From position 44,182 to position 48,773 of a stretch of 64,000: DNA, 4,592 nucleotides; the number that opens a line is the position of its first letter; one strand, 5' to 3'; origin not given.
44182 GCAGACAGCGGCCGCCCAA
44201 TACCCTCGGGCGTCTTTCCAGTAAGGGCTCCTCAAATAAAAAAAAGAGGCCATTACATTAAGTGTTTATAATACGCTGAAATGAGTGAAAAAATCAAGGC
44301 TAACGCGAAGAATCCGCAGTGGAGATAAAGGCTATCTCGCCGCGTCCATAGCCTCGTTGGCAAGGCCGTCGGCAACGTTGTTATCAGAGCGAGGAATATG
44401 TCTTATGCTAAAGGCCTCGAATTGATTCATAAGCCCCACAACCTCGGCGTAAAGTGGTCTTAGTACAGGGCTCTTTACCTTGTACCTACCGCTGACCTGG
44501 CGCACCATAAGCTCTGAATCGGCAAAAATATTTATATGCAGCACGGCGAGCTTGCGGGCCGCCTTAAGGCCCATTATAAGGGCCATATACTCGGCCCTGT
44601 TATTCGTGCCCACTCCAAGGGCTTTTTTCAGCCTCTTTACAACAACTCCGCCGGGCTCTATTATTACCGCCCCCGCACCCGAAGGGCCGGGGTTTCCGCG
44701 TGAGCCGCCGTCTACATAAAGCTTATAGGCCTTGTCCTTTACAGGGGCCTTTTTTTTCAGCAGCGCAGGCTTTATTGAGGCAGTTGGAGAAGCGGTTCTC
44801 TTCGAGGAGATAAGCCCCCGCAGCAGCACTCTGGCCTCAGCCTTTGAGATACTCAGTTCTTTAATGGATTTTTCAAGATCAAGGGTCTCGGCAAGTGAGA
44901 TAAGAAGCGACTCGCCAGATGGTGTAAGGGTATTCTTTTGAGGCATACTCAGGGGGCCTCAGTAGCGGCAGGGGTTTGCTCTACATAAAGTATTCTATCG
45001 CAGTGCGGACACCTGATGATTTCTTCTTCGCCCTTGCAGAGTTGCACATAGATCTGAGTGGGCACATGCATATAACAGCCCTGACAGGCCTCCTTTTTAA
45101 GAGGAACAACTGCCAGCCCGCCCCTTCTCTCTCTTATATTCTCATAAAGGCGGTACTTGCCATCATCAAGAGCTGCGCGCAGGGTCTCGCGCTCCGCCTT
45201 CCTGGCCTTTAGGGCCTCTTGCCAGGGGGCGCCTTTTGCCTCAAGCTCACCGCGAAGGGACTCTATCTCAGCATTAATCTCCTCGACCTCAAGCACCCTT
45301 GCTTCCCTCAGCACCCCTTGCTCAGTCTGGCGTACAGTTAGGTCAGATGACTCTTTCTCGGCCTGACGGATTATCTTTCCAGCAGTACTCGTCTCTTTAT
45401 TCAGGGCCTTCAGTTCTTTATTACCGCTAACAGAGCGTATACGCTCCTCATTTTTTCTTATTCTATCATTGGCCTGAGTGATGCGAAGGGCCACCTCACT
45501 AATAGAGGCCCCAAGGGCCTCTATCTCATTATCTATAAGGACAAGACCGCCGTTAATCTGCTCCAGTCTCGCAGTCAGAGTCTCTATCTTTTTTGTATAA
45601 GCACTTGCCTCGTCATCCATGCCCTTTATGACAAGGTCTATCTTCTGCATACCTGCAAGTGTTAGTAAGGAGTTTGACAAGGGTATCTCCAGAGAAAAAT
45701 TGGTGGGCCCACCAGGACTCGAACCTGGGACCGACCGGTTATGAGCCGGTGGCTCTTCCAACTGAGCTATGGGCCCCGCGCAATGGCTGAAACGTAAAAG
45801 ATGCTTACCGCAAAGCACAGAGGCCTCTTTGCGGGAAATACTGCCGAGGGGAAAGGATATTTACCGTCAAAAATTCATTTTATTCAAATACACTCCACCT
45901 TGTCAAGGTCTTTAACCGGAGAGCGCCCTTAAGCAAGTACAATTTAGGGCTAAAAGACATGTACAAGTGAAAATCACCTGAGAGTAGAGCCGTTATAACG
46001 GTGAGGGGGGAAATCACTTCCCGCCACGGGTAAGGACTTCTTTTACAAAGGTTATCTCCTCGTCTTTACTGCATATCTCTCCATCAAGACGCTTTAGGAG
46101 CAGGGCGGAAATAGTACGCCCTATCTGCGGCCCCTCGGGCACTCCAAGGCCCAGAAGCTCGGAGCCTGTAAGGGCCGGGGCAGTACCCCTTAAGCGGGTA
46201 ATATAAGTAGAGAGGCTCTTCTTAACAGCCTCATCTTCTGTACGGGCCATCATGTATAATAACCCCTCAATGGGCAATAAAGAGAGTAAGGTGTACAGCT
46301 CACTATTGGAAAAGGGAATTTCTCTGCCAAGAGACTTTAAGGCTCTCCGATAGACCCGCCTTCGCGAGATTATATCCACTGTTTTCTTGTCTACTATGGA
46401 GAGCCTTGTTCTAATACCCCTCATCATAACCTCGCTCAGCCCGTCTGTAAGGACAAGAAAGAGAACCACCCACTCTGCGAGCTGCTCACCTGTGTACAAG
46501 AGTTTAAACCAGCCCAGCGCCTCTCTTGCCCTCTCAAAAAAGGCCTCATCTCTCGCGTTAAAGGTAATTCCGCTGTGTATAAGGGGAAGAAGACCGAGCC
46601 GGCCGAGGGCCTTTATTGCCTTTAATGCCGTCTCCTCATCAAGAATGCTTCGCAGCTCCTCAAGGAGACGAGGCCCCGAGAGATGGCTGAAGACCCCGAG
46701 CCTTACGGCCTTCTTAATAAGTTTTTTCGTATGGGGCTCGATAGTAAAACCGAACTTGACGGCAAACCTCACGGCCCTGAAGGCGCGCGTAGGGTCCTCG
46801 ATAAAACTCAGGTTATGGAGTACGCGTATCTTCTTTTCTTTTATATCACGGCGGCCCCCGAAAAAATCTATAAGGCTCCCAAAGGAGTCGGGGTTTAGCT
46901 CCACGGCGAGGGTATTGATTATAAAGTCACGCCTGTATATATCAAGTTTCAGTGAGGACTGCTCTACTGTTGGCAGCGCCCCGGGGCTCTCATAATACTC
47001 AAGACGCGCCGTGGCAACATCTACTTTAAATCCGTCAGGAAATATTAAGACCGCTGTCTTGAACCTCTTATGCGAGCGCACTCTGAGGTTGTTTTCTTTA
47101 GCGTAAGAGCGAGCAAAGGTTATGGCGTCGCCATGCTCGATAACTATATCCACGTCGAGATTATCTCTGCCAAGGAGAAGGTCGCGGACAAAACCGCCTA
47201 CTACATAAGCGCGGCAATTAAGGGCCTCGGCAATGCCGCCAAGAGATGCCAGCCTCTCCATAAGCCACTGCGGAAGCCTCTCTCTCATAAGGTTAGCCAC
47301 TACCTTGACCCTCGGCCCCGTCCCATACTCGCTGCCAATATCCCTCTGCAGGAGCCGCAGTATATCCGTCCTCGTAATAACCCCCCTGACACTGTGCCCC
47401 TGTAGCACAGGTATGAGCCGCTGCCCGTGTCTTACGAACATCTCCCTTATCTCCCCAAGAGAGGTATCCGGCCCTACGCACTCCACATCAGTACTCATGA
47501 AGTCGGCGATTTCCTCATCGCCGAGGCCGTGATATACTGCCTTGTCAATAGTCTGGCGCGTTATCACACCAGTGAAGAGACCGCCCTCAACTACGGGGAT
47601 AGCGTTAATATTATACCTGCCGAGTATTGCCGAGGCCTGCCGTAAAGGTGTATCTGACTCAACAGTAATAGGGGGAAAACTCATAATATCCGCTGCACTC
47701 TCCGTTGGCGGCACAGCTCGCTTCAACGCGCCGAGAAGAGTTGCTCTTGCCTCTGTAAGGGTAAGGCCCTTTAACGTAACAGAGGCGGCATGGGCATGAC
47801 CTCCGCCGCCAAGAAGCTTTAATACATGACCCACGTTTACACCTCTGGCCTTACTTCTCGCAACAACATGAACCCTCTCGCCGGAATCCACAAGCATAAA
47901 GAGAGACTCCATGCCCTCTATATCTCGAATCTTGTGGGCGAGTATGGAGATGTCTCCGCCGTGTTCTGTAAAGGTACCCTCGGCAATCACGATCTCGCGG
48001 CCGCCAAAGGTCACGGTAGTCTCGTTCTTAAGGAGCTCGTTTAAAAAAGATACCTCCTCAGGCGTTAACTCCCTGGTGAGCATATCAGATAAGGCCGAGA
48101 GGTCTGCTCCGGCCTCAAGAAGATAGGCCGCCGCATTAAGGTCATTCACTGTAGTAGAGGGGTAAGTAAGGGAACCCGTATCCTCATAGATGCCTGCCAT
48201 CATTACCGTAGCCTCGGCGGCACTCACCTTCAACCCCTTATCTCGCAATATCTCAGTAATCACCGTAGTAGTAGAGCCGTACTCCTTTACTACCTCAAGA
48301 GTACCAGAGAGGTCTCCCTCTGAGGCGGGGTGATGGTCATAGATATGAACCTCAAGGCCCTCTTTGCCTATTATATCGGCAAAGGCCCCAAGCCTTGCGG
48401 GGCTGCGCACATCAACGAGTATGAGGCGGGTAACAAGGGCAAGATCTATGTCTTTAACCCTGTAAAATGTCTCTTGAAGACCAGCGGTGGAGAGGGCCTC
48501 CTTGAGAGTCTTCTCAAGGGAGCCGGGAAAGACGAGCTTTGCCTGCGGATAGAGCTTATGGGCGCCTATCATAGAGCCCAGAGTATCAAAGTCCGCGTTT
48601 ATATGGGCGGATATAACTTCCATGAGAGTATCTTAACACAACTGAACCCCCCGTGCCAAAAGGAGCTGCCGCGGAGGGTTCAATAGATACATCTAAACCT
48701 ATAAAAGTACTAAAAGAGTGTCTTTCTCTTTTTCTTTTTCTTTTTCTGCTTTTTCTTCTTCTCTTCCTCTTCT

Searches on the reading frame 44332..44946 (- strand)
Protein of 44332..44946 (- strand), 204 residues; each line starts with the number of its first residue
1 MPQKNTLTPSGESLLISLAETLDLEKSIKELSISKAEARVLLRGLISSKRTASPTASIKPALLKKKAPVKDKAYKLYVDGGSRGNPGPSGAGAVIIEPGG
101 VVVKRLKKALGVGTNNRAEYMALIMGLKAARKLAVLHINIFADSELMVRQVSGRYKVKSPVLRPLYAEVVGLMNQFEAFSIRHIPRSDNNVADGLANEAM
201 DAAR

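Call 16: search_protein_families(library=pfam, proteins=[window:44332-44946:-], max_evalue=0.01)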
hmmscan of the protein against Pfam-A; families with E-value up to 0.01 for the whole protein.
window:44332-44946:- (204 aa): 2 families
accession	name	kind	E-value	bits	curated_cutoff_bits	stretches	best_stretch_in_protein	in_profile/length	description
PF13456.12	RVT_3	-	2.1e-25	89.4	21.6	1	78-199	2-123/123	Reverse transcriptase-like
PF00075.30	RNase_H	-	5.9e-13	49.6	25.8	1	72-199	2-139/141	RNase H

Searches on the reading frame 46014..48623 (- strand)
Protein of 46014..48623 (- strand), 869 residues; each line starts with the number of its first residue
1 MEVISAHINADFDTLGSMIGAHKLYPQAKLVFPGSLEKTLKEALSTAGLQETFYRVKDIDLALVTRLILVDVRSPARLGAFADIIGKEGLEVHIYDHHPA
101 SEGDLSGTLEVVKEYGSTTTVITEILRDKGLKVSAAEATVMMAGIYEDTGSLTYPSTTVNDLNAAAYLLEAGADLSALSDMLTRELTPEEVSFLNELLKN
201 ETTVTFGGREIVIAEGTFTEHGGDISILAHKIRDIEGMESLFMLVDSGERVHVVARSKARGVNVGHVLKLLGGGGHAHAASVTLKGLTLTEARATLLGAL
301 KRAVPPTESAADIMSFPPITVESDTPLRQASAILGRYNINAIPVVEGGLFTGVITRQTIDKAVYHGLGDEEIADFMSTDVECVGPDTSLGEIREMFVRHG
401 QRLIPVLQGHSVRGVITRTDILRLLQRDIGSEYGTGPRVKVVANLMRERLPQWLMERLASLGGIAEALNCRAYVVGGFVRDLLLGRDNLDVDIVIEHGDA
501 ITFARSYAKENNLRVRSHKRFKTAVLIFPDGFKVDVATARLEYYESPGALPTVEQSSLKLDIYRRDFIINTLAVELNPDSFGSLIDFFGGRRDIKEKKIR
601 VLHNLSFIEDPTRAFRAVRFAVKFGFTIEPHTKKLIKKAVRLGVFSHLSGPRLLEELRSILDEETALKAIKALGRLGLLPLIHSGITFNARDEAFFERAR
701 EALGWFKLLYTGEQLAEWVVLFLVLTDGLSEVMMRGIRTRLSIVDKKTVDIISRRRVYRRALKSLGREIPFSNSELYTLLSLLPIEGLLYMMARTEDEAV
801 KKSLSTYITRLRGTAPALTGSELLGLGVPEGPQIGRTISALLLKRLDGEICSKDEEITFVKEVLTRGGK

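Call 5: search_protein_families(library=pfam, proteins=[window:46014-48623:-], max_evalue=0.01)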
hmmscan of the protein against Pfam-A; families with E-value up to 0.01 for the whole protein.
window:46014-48623:- (869 aa): 5 families
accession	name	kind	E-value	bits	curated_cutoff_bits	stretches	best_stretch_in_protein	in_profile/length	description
PF01743.26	PolyA_pol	-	3.8e-25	89.1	23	1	472-600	1-126/126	Poly A polymerase head domain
PF00571.33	CBS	-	2.1e-24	86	24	2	372-426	1-56/57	CBS domain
PF01368.27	DHH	-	7.5e-10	39.6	28.1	1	3-145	3-125/125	DHH family, N-terminal domain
PF02272.25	DHHA1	-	8e-10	39.5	25.9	1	218-296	11-96/102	DHHA1 domain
PF12627.12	PolyA_pol_RNAbd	-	3.2e-06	27.2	22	1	625-682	1-56/64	Probable RNA and SrmB- binding site of polymerase A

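Call 6: search_protein_families(library=ncbifam, proteins=[window:46014-48623:-], max_evalue=0.01)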
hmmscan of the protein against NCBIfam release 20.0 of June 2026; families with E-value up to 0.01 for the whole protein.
window:46014-48623:- (869 aa): 28 families (the best 25 are shown)
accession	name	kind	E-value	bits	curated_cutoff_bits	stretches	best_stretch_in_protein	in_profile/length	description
NF041569.1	A-tRNAntase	equivalog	9.5e-276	917.5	1440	1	1-864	1-877/880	A-adding tRNA nucleotidyltransferase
NF009814.0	PRK13299.1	equivalog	6.8e-28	97.8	290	1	471-858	22-387/396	CCA tRNA nucleotidyltransferase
TIGR01942.1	pcnB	subfamily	1.8e-23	83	305.65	1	471-683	31-238/425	polynucleotide adenylyltransferase PcnB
TIGR02692.1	tRNA_CCA_actino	equivalog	9.4e-23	80.6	438.8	1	456-679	14-236/466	CCA tRNA nucleotidyltransferase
NF008137.0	PRK10885.1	equivalog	1.6e-22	79.9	451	1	471-679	2-203/409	multifunctional CCA addition/repair protein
NF011110.0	PRK14538.1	equivalog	1e-16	60.3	707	1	91-301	471-679/838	putative bifunctional signaling protein/50S ribosomal protein L9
NF009813.0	PRK13298.1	equivalog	1.3e-16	60.6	606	1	472-659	3-183/417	tRNA CCA-pyrophosphorylase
NF053633.1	OlncasPapPhNrnA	equivalog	1.2e-14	54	350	1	3-285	20-299/317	bifunctional oligoribonuclease/PAP phosphatase NrnA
NF009812.0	PRK13297.1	equivalog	1.6e-14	53.8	624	1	470-680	12-213/364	tRNA CCA-pyrophosphorylase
NF009811.0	PRK13296.1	equivalog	2.4e-14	53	469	1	472-663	3-187/360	CCA tRNA nucleotidyltransferase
NF011442.0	PRK14869.1-4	equivalog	7.2e-14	51.1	400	1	92-213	328-452/543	putative manganese-dependent inorganic diphosphatase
NF008634.1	PRK11623.1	equivalog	7.3e-14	51.2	702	1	471-675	62-272/469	polynucleotide adenylyltransferase PcnB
NF011446.0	PRK14869.2-2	equivalog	5.8e-13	48.1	601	1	64-170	318-421/576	putative manganese-dependent inorganic diphosphatase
NF011447.0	PRK14869.2-3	equivalog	6.5e-13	48.1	522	1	92-171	326-406/540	putative manganese-dependent inorganic diphosphatase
NF011445.0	PRK14869.2-1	equivalog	1.4e-11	43.6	483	1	84-176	321-414/548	putative manganese-dependent inorganic diphosphatase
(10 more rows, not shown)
